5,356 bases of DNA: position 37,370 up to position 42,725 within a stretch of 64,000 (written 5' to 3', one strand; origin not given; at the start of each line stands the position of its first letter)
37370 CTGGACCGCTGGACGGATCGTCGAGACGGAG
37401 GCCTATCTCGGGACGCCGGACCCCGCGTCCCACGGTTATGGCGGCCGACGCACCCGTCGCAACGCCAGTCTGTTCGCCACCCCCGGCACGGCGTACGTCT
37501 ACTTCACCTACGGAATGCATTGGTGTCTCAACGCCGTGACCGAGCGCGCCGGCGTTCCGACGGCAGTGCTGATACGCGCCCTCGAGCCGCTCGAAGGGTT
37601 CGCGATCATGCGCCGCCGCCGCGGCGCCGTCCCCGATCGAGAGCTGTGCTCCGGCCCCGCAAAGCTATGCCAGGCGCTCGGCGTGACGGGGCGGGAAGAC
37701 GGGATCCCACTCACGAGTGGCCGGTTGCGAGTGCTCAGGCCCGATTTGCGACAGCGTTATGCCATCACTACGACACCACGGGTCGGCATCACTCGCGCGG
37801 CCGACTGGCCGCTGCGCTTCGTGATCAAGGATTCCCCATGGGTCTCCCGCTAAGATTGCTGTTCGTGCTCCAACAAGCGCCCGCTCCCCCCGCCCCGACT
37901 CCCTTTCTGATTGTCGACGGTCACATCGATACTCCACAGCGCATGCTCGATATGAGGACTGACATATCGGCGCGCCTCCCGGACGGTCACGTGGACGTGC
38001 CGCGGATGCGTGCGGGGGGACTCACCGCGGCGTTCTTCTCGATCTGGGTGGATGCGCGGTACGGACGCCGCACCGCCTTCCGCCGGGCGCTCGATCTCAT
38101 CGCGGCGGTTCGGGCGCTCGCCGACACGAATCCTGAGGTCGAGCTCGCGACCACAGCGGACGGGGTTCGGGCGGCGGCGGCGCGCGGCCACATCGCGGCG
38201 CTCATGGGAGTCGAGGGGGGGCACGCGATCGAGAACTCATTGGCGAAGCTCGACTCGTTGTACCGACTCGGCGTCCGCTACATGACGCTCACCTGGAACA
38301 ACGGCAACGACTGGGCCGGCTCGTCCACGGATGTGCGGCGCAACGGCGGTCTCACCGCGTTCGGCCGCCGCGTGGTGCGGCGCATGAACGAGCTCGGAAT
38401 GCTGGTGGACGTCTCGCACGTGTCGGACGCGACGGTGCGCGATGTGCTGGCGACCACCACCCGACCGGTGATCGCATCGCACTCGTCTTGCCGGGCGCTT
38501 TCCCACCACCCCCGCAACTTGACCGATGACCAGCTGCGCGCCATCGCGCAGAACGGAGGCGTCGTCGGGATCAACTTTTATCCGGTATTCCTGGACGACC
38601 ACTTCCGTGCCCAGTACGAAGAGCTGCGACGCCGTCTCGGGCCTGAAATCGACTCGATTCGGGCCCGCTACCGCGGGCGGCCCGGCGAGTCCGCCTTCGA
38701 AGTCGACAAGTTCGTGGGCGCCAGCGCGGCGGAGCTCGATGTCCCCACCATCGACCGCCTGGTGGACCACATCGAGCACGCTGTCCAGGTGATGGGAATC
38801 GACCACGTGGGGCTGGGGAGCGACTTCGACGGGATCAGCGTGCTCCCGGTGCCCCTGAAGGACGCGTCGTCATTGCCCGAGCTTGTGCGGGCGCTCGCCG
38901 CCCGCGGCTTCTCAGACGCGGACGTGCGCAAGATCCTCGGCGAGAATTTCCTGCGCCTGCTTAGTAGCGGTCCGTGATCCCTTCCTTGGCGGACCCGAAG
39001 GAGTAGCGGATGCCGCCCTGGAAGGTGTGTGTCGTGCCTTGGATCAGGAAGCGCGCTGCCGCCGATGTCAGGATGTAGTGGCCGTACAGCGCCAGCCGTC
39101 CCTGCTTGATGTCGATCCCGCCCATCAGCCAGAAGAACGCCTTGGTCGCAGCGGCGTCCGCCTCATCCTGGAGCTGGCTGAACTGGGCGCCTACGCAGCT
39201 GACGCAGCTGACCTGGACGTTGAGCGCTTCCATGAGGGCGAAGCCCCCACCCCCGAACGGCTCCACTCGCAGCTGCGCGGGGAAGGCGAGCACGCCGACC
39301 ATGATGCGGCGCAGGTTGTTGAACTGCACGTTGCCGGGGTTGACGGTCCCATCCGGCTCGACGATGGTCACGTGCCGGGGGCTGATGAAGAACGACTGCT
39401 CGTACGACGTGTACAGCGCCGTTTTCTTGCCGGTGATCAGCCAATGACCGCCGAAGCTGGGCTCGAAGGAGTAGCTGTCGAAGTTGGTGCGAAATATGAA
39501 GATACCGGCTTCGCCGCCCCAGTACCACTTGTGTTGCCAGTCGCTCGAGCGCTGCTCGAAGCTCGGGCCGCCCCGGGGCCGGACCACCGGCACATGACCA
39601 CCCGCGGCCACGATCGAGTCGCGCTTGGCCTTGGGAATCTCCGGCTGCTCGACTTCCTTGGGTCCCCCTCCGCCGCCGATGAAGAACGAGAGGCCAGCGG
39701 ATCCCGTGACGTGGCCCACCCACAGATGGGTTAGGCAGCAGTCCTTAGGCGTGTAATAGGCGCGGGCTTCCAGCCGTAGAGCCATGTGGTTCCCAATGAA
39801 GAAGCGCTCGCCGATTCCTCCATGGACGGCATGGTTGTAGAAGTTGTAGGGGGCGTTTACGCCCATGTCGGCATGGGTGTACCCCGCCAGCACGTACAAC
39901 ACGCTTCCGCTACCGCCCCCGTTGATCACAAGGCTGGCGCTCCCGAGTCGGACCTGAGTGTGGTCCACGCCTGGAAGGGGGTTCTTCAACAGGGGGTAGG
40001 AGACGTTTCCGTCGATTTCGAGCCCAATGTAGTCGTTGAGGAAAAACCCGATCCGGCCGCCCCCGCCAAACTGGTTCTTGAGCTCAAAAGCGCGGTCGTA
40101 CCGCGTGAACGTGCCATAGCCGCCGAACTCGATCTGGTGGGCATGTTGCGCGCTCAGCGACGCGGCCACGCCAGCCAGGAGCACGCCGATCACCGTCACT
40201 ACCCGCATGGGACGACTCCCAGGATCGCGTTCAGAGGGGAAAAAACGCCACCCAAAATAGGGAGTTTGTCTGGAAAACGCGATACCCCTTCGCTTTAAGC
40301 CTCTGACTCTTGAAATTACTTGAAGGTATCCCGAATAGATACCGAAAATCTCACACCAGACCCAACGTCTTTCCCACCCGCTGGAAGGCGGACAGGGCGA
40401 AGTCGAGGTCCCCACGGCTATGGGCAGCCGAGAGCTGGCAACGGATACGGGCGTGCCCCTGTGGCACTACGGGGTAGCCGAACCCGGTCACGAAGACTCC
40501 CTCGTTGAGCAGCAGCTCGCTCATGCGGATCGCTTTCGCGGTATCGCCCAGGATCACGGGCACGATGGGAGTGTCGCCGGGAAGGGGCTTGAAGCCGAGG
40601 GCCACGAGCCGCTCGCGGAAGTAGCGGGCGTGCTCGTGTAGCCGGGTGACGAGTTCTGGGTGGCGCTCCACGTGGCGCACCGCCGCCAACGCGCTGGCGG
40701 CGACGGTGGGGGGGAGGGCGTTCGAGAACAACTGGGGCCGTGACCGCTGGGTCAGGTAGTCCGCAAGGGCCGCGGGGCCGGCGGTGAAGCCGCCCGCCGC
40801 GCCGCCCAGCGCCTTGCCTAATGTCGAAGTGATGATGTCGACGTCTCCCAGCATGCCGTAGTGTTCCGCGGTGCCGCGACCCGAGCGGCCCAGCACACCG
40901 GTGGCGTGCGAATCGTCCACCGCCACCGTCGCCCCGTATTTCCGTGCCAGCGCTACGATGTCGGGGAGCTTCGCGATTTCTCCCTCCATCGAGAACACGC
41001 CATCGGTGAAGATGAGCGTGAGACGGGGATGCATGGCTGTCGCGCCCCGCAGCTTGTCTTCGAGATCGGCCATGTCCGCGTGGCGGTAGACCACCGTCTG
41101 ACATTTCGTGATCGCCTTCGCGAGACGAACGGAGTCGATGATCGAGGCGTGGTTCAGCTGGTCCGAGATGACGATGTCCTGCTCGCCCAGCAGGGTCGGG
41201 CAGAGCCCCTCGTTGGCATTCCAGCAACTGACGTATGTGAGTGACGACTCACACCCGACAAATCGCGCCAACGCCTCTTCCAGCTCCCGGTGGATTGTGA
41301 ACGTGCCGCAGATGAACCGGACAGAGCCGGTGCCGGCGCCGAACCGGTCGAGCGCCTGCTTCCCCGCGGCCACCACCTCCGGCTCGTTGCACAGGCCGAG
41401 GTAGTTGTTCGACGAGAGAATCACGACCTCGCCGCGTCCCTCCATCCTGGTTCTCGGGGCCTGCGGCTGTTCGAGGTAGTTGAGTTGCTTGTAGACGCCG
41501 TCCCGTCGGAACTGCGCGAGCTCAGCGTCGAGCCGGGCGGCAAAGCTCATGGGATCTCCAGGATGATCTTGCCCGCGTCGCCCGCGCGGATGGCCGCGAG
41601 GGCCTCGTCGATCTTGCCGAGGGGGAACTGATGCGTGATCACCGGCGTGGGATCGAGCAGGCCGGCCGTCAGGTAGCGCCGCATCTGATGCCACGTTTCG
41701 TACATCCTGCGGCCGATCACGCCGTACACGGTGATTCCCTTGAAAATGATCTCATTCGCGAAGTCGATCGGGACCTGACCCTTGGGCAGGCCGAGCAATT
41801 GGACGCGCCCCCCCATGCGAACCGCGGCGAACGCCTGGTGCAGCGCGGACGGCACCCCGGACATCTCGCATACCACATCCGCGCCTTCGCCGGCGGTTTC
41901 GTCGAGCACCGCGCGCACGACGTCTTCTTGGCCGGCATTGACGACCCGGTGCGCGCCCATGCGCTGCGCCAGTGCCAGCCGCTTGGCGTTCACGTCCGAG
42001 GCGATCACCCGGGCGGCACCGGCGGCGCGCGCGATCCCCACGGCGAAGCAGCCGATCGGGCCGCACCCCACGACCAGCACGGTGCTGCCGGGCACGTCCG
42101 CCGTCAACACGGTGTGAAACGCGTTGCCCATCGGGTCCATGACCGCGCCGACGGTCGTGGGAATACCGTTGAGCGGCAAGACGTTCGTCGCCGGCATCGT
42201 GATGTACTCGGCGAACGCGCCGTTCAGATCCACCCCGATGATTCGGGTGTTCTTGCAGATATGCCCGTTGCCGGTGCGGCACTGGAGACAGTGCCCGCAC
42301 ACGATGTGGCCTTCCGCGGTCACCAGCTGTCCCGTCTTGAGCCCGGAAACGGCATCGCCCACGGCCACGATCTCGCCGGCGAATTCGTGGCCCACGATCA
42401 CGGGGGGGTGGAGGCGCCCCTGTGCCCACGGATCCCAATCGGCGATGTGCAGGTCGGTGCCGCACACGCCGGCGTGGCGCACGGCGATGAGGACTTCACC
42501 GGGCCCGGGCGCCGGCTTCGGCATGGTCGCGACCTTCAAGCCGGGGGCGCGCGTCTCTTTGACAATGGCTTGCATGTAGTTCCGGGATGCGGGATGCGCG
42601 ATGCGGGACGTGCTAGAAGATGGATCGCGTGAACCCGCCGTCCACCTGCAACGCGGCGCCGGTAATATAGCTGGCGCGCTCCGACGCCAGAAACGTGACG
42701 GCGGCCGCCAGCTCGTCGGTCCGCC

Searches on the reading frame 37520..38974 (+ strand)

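Call 70: search_protein_families(library=pfam, proteins=[window:37520-38974:+], max_evalue=0.0001)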
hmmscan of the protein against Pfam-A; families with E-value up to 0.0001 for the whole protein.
window:37520-38974:+ (485 aa): 1 family
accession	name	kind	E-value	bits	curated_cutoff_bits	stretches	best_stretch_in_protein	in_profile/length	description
PF01244.27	Peptidase_M19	-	7.2e-114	380.7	26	1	129-482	6-318/319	Membrane dipeptidase (Peptidase family M19)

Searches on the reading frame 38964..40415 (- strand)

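Call 70: search_protein_families(library=pfam, proteins=[window:38964-40415:-], max_evalue=0.0001)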
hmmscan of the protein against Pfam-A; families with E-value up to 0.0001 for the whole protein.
window:38964-40415:- (484 aa): 1 family
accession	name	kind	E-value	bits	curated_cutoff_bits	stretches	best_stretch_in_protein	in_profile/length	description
PF13505.12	OMP_b-brl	-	3.3e-07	31.1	28.7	1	81-222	5-155/175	Outer membrane protein beta-barrel domain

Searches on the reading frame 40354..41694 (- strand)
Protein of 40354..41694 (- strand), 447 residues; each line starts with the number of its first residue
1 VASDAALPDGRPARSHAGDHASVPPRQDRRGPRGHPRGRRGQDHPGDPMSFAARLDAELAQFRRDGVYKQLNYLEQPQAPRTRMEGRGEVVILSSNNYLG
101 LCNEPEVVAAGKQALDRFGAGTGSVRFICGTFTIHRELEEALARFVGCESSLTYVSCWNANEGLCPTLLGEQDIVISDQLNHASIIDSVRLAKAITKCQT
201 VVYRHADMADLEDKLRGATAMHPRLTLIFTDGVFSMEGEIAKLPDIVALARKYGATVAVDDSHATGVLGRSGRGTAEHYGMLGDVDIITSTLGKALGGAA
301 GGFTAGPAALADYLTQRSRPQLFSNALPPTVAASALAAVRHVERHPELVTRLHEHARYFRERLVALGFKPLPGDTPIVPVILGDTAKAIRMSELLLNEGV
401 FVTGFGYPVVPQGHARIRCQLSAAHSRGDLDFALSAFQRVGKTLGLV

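Call 70: search_protein_families(library=pfam, proteins=[window:40354-41694:-], max_evalue=0.0001)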
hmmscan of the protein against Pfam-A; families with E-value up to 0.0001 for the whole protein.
window:40354-41694:- (447 aa): 3 families
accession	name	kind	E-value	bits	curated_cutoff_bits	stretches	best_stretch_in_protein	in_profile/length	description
PF00155.27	Aminotran_1_2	-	1e-55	189.9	19.7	1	90-436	3-360/361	Aminotransferase class I and II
PF01053.26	Cys_Met_Meta_PP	-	4e-05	22.8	27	1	135-270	54-183/381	Cys/Met metabolism PLP-dependent enzyme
PF01212.27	Beta_elim_lyase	-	5.1e-05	23.2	27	1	136-367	35-269/288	Beta-eliminating lyase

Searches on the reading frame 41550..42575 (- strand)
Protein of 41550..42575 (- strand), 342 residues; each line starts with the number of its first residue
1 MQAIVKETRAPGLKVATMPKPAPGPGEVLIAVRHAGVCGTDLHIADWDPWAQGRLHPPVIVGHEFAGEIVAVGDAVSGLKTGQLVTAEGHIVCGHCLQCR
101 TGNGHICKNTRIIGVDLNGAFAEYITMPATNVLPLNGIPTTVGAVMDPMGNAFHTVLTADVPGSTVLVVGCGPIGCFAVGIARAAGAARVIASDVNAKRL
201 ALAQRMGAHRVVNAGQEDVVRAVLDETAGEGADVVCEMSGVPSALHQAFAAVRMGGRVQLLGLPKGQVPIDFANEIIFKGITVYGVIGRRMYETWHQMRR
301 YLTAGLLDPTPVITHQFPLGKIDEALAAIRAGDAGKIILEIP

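Call 54: search_protein_families(library=pfam, proteins=[window:41550-42575:-], max_evalue=0.01)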
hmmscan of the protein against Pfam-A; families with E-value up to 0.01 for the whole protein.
window:41550-42575:- (342 aa): 7 families
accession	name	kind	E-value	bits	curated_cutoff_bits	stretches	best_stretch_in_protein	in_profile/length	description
PF00107.32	ADH_zinc_N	-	9e-32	110.2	31.8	1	173-300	1-125/129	Zinc-binding dehydrogenase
PF08240.17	ADH_N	-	1.1e-29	103.1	23.5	1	24-135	1-102/104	Alcohol dehydrogenase GroES-like domain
PF13602.12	ADH_zinc_N_2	-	1.6e-09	39.2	27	1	206-339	1-134/134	Zinc-binding dehydrogenase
PF16912.11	Glu_dehyd_C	-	3.6e-08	33.6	34.9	1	158-285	26-157/211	Glucose dehydrogenase C-terminus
PF01262.27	AlaDh_PNT_C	-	0.00094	19.1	23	1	153-213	15-80/214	Alanine dehydrogenase/PNT, C-terminal domain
PF13649.12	Methyltransf_25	-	0.0019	19.3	27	0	166-219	1-55/97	Methyltransferase domain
PF01728.25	FtsJ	-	0.007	16.7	24.1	0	160-239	20-100/181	FtsJ-like methyltransferase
